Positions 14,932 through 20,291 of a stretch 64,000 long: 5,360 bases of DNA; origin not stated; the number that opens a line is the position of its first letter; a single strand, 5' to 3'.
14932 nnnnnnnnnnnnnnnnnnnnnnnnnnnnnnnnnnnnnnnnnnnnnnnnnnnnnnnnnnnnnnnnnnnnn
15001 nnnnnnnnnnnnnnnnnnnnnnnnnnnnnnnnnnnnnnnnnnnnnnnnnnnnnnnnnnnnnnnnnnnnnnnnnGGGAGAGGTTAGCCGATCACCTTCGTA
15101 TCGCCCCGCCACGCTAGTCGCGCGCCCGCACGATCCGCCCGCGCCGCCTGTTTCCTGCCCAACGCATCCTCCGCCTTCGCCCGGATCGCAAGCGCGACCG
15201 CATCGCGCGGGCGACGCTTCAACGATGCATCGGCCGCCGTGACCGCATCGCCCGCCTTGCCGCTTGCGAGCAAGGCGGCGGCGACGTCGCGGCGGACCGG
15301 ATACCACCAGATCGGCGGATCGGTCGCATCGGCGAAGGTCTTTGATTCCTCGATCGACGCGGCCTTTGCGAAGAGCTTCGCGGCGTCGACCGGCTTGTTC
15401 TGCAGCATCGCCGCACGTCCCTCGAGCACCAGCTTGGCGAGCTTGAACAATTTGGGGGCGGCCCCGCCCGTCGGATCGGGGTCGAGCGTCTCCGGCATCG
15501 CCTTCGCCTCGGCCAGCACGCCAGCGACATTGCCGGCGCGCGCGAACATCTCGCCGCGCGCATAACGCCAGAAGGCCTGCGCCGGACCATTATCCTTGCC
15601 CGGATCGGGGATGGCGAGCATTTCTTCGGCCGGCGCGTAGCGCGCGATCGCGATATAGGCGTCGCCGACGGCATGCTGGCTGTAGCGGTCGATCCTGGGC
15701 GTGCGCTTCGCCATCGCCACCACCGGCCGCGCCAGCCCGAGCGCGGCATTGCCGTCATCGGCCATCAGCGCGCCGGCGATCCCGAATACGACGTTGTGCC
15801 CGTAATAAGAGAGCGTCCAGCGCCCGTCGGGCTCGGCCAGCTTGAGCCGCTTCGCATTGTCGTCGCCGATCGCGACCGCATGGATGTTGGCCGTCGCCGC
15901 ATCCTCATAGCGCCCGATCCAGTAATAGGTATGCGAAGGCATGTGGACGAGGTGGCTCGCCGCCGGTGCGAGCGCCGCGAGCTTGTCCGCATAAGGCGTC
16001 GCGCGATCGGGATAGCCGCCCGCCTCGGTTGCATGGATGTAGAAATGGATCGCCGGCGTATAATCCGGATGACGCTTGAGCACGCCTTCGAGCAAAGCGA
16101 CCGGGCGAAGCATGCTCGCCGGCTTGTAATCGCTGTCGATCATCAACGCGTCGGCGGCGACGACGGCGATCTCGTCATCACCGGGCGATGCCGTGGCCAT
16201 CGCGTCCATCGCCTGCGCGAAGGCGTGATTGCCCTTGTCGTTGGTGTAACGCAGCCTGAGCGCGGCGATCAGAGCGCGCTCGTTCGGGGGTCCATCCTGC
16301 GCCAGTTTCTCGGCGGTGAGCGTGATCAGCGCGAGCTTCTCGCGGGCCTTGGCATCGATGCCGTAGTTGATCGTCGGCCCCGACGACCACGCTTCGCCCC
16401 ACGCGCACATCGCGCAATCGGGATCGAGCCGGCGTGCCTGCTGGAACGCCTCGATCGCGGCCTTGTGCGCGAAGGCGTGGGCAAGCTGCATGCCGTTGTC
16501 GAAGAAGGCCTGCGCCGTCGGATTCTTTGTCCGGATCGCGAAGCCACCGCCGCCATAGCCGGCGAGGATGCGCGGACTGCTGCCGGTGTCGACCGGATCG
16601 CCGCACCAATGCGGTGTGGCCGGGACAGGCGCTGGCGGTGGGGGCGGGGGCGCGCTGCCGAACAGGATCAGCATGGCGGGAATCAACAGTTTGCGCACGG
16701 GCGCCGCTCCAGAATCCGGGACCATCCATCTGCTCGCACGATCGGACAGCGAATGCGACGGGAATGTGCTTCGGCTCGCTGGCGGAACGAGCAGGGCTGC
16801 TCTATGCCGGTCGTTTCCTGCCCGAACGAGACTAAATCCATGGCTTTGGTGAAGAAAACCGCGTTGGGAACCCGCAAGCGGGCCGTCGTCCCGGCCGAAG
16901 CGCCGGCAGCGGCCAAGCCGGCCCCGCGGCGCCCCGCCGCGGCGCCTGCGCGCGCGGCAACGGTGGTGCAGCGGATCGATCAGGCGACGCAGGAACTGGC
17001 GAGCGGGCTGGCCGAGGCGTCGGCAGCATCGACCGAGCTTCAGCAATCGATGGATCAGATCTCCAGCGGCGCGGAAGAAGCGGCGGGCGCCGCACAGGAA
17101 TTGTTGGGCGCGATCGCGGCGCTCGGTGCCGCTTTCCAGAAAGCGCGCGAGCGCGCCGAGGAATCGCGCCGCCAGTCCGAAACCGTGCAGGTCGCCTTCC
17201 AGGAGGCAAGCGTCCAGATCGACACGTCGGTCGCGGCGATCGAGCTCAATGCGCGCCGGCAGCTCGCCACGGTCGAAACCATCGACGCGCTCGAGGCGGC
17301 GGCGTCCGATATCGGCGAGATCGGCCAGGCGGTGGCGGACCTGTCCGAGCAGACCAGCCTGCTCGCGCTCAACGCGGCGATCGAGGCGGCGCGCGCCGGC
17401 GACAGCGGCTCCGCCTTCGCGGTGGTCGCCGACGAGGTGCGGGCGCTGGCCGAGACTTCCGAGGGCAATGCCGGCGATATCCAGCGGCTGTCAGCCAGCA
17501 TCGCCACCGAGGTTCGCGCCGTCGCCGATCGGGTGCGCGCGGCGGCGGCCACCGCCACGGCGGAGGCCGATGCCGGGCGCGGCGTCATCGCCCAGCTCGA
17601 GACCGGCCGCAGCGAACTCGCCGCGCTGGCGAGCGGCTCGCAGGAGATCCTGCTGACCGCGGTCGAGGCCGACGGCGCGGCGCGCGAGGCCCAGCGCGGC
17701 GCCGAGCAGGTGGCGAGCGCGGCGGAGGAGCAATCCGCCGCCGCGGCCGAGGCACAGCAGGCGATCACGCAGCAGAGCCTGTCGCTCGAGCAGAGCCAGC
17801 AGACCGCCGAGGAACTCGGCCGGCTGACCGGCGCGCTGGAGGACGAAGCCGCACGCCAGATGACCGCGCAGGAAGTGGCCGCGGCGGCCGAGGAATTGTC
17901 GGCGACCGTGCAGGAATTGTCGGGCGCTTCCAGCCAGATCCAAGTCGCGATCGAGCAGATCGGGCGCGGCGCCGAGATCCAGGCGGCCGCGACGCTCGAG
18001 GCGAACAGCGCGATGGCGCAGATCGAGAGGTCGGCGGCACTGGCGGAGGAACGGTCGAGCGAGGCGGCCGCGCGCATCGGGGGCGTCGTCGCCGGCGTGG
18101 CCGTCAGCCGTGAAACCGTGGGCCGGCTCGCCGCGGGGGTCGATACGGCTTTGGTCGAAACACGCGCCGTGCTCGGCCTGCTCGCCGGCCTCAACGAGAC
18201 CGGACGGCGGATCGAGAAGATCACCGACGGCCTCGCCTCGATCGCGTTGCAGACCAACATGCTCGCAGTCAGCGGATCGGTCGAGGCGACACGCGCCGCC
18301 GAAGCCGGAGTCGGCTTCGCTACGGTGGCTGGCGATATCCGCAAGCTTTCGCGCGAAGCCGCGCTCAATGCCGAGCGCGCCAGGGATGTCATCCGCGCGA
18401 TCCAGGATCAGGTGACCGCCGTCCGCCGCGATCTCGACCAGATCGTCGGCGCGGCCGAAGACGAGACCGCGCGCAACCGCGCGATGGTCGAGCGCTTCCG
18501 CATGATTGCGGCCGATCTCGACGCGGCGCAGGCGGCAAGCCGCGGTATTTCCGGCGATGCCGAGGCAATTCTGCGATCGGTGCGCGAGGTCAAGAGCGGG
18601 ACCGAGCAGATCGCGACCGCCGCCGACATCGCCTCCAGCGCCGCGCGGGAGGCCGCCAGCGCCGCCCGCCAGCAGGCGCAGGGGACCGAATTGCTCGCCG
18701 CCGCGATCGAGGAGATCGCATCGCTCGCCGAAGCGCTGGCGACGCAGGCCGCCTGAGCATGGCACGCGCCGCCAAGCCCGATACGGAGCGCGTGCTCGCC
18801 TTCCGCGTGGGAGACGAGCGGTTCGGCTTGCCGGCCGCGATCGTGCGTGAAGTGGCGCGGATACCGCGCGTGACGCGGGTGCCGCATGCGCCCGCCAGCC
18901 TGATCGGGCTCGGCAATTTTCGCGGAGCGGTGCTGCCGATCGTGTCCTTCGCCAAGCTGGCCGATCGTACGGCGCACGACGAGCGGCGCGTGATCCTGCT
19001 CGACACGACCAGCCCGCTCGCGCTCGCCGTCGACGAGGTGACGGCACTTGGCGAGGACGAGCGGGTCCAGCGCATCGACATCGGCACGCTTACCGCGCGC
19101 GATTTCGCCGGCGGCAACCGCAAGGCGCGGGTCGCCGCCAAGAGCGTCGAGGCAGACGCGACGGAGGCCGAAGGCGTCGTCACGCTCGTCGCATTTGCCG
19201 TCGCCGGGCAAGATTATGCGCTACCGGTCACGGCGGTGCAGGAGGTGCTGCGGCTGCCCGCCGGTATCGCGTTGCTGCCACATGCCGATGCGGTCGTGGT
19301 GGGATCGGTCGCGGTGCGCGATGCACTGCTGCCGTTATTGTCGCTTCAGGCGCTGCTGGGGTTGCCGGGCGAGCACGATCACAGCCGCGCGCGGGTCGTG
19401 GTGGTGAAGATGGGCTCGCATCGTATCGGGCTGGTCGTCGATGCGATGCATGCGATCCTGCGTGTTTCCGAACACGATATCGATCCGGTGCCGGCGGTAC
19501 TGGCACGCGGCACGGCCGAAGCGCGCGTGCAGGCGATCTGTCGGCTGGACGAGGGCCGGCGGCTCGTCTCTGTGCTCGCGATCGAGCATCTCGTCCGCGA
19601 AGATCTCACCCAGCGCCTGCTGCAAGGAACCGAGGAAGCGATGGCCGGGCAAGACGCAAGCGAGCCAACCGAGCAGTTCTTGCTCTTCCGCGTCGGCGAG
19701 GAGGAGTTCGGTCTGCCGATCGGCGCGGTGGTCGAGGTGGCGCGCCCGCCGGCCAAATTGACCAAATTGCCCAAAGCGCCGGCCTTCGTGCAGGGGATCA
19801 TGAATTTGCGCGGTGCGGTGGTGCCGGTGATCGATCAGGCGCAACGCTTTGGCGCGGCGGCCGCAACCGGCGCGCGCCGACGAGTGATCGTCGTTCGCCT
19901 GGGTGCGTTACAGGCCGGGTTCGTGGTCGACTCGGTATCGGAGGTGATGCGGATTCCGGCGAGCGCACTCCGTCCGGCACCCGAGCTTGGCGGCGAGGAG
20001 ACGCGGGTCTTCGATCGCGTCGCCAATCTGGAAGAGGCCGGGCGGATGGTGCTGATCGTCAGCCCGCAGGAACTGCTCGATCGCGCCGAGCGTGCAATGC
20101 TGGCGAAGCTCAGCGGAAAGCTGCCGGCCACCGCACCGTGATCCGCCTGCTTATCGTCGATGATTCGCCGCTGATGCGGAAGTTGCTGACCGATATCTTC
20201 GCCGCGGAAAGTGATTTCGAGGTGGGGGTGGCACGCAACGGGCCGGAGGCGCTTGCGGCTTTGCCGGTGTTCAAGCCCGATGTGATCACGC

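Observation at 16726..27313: Nine-gene translationally coupled chemosensory operon: soluble MCP, triple CheW, CheB, CheR, CheA, STAS-like ORF, CheY, CheC and a PAS hybrid kinase — likely an alternative-cellular-function pathway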

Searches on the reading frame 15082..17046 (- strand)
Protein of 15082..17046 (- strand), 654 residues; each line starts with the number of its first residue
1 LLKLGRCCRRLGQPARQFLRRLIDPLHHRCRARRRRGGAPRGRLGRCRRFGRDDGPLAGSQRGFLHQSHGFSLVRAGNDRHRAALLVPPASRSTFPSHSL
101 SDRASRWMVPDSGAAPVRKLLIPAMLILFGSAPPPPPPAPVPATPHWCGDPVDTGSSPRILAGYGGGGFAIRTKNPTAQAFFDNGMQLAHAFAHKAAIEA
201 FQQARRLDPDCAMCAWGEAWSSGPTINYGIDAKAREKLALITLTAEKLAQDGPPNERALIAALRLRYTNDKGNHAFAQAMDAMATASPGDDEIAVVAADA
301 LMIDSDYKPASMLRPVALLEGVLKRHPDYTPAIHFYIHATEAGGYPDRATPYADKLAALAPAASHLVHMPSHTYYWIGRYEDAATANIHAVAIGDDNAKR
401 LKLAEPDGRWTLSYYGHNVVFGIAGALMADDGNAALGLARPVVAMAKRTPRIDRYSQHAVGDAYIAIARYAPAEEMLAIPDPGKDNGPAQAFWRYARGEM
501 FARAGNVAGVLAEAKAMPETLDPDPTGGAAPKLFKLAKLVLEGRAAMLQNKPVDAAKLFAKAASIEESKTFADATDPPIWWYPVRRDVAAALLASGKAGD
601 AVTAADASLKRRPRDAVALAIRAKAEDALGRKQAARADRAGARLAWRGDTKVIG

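Call 7: search_protein_families(library=pfam, proteins=[window:15082-17046:-], max_evalue=0.001)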
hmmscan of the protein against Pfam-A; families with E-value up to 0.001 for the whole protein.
window:15082-17046:- (654 aa): 0 families

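Call 9: search_protein_families(library=ncbifam, proteins=[window:15082-17046:-], max_evalue=0.01)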
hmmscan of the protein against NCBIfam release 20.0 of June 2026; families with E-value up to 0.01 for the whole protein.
window:15082-17046:- (654 aa): 2 families
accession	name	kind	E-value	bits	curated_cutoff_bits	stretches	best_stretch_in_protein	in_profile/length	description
NF052415.1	T3SS_chap_SctY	equivalog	3.3e-05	24.4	70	0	584-637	42-98/106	type III secretion apparatus assembly chaperone SctY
NF040959.1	MamA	equivalog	0.00019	20.9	200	0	314-399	55-140/204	magnetosome protein MamA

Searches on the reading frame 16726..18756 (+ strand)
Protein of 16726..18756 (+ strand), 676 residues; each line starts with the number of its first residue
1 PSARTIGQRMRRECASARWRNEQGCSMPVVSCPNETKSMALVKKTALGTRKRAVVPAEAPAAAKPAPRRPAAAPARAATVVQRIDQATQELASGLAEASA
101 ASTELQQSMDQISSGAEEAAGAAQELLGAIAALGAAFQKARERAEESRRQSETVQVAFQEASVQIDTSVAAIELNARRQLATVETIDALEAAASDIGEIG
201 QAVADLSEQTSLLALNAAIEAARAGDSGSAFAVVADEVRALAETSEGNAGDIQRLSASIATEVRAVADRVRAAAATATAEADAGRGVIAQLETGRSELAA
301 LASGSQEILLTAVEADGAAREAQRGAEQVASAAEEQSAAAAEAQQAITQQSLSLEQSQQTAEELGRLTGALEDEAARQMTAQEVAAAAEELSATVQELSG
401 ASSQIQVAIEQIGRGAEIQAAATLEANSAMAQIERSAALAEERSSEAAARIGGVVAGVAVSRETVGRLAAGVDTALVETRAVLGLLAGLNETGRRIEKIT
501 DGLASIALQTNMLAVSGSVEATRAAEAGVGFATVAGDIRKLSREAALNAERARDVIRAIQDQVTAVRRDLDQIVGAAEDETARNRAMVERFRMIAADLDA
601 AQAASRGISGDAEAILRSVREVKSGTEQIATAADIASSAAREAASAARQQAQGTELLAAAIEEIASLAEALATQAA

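Call 5: search_protein_families(library=pfam, proteins=[window:16726-18756:+], max_evalue=0.01)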
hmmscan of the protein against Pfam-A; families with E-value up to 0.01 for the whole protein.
window:16726-18756:+ (676 aa): 1 family
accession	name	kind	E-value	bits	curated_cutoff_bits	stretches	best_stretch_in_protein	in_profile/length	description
PF00015.26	MCPsignal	-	1.4e-35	123.1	34.6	2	182-335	21-167/172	Methyl-accepting chemotaxis protein (MCP) signalling domain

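Call 9: search_protein_families(library=ncbifam, proteins=[window:16840-18756:+], max_evalue=0.01)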
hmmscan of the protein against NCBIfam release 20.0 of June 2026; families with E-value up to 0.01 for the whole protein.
window:16840-18756:+ (638 aa): 8 families
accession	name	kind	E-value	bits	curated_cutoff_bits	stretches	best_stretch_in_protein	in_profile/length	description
NF050802.1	AspChtxCcaA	equivalog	1e-19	70.4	1300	2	107-269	518-679/700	aspartate chemotaxis receptor CcaA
NF058645.1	MCPCtpMPsAe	equivalog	2.7e-18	66.1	900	2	41-314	278-542/558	methyl-accepting chemotaxis protein CtpM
NF047851.1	MCPCitTducer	equivalog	9.3e-15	54.7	900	2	43-239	266-441/553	methyl-accepting chemotaxis citrate transducer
NF041847.1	transduc_aer2_vibrio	equivalog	3.3e-14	52.1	1200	2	41-217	495-657/804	aerotaxis transducer Aer2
NF007309.0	PRK09793.1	equivalog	9.2e-12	44.7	903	2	43-240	263-439/533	methyl-accepting chemotaxis protein IV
NF011622.0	PRK15048.1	equivalog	1.4e-08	34.4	900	2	43-306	265-500/553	methyl-accepting chemotaxis protein II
NF011615.0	PRK15041.1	equivalog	2.6e-08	33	947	2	145-341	348-542/554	methyl-accepting chemotaxis protein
TIGR02169.1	SMC_prok_A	equivalog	2.7e-06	25.4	729.4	1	140-456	222-536/1165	chromosome segregation protein SMC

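Call 11: search_protein_families(library=pfam, proteins=[window:16840-18756:+], max_evalue=10)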
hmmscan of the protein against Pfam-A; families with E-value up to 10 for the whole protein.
window:16840-18756:+ (638 aa): 1 family
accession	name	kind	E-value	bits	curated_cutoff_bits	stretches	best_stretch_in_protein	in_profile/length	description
PF00015.26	MCPsignal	-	1e-35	123.6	34.6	4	144-294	21-164/172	Methyl-accepting chemotaxis protein (MCP) signalling domain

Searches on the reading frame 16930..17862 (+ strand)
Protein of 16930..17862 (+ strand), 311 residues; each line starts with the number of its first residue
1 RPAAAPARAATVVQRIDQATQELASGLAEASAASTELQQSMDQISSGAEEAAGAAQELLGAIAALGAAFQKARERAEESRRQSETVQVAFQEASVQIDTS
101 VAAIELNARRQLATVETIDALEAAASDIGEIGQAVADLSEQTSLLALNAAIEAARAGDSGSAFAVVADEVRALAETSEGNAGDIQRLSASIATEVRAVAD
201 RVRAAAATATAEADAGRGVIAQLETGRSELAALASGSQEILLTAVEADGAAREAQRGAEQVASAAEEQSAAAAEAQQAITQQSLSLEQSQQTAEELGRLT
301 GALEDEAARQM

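Call 48: search_solved_structures(query=window:16930-17862:+, max_evalue=0.001, show_alignments=5)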
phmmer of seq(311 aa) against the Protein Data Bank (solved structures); distinct sequences matched with E-value up to 0.001: 13.
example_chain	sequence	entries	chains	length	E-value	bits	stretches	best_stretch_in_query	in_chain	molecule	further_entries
3ja6_H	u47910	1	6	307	8e-16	62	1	10-218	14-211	Methyl-accepting chemotaxis protein 2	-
2ch7_B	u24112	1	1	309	1e-15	61.7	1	10-218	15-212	METHYL-ACCEPTING CHEMOTAXIS PROTEIN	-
2ch7_A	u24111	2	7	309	1.1e-15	61.5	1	10-218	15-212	METHYL-ACCEPTING CHEMOTAXIS PROTEIN | Methyl-accepting chemotaxis protein 2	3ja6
31cj_A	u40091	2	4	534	9.7e-13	51.9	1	77-226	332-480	Aerotaxis receptor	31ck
6s18_A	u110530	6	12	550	2.6e-12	50.5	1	20-278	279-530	Aromatic acid chemoreceptor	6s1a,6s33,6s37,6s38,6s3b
1qu7_A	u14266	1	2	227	6.5e-08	36.1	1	115-277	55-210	METHYL-ACCEPTING CHEMOTAXIS PROTEIN I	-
3ur1_C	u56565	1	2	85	6.9e-08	36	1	128-180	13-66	Methyl-accepting chemotaxis protein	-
4jpb_B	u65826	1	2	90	7e-08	36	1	128-181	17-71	Methyl-accepting chemotaxis protein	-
3g67_A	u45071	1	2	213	3.4e-07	33.7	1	78-183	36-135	Methyl-accepting chemotaxis protein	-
3g6b_A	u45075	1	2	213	4.6e-07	33.3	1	78-181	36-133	Methyl-accepting chemotaxis protein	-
3zx6_A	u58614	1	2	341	2.1e-06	31.1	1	43-292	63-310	HAMP, METHYL-ACCEPTING CHEMOTAXIS PROTEIN I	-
8c5v_I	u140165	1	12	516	6.3e-06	29.6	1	39-278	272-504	Methyl-accepting chemotaxis protein I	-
6s1k_E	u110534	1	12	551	6.6e-06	29.5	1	40-299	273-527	Methyl-accepting chemotaxis protein I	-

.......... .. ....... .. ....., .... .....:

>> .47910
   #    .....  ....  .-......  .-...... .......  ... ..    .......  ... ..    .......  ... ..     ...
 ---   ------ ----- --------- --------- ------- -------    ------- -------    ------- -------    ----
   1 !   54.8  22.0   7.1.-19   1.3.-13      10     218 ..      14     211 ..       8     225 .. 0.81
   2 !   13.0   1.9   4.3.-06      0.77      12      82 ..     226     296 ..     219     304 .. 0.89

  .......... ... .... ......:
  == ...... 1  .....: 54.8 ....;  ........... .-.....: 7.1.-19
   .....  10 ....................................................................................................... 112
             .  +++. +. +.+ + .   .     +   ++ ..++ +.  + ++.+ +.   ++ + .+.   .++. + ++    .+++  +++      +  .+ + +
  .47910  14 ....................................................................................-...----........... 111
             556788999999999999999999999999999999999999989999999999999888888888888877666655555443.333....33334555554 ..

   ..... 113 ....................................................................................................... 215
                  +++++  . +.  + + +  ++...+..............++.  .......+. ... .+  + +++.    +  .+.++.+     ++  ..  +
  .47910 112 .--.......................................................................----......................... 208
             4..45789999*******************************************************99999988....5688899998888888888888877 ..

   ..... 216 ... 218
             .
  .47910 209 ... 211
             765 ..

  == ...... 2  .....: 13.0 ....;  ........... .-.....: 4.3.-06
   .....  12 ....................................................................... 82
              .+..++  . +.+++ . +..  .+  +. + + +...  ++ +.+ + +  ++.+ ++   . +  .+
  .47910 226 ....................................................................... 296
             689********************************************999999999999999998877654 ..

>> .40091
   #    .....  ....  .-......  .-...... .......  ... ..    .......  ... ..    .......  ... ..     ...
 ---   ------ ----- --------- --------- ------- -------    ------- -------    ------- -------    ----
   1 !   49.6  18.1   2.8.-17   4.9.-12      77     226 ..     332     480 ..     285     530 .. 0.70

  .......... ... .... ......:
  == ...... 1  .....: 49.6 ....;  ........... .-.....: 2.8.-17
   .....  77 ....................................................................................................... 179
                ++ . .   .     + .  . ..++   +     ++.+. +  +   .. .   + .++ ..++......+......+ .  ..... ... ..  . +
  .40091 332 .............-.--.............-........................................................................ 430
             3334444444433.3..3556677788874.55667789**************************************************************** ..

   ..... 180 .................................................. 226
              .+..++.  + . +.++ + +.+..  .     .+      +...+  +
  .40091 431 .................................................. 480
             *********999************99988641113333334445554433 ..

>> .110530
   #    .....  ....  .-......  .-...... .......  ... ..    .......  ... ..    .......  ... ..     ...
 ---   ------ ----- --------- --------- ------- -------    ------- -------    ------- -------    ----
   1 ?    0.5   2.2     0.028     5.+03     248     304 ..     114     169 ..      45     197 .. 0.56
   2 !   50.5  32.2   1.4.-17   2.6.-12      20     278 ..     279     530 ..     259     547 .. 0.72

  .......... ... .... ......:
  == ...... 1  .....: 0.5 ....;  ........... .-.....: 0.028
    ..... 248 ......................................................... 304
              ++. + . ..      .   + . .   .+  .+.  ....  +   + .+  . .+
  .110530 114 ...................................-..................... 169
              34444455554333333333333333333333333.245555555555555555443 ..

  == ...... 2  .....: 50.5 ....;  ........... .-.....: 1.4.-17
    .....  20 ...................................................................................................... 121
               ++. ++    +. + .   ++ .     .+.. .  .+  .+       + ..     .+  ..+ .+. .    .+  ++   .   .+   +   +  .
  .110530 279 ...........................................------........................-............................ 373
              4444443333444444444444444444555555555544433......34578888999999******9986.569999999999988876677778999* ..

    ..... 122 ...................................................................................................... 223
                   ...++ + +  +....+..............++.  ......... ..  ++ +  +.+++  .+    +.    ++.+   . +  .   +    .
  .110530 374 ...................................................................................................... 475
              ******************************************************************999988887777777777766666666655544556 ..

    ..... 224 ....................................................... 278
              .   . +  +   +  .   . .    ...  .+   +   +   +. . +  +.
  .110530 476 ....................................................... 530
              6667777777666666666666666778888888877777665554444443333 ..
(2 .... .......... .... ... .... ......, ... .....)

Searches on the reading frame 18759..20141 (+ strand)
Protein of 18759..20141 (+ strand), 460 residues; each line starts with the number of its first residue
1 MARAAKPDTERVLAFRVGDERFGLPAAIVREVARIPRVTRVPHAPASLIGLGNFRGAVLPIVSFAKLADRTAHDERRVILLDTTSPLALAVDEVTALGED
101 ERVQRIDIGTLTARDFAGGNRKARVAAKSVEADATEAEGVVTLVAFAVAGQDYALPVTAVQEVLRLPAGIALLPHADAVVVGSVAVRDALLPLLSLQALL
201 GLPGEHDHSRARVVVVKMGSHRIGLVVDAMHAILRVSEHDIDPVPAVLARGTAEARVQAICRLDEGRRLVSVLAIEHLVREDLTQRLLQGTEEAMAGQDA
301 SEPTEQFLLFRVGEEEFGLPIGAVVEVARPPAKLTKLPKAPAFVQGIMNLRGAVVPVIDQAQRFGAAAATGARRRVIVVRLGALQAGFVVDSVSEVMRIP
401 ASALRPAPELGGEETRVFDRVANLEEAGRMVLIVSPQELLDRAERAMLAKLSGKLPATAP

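Call 5: search_protein_families(library=pfam, proteins=[window:18759-20141:+], max_evalue=0.01)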
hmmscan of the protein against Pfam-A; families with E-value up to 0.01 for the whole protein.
window:18759-20141:+ (460 aa): 1 family
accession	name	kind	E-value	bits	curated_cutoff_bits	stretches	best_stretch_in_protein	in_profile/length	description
PF01584.24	CheW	-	2.3e-79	264.2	23.5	3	306-443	1-137/138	CheW-like domain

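Call 9: search_protein_families(library=ncbifam, proteins=[window:18759-20141:+], max_evalue=0.01)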
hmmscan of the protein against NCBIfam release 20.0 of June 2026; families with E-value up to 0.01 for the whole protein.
window:18759-20141:+ (460 aa): 4 families
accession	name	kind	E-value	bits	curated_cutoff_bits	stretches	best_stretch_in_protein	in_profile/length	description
NF007903.0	PRK10612.1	equivalog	7.2e-39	133.2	260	3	300-450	11-161/167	chemotaxis protein CheW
NF041336.1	CheA_Halo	equivalog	4.8e-06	25.5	950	0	140-231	541-626/666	chemotaxis protein CheA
NF007835.0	PRK10547.1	equivalog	0.0018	16.9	793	0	147-230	534-615/670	chemotaxis protein CheA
NF010044.0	PRK13517.1-4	equivalog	0.0044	16.1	437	0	402-434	224-256/372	glutamate--cysteine ligase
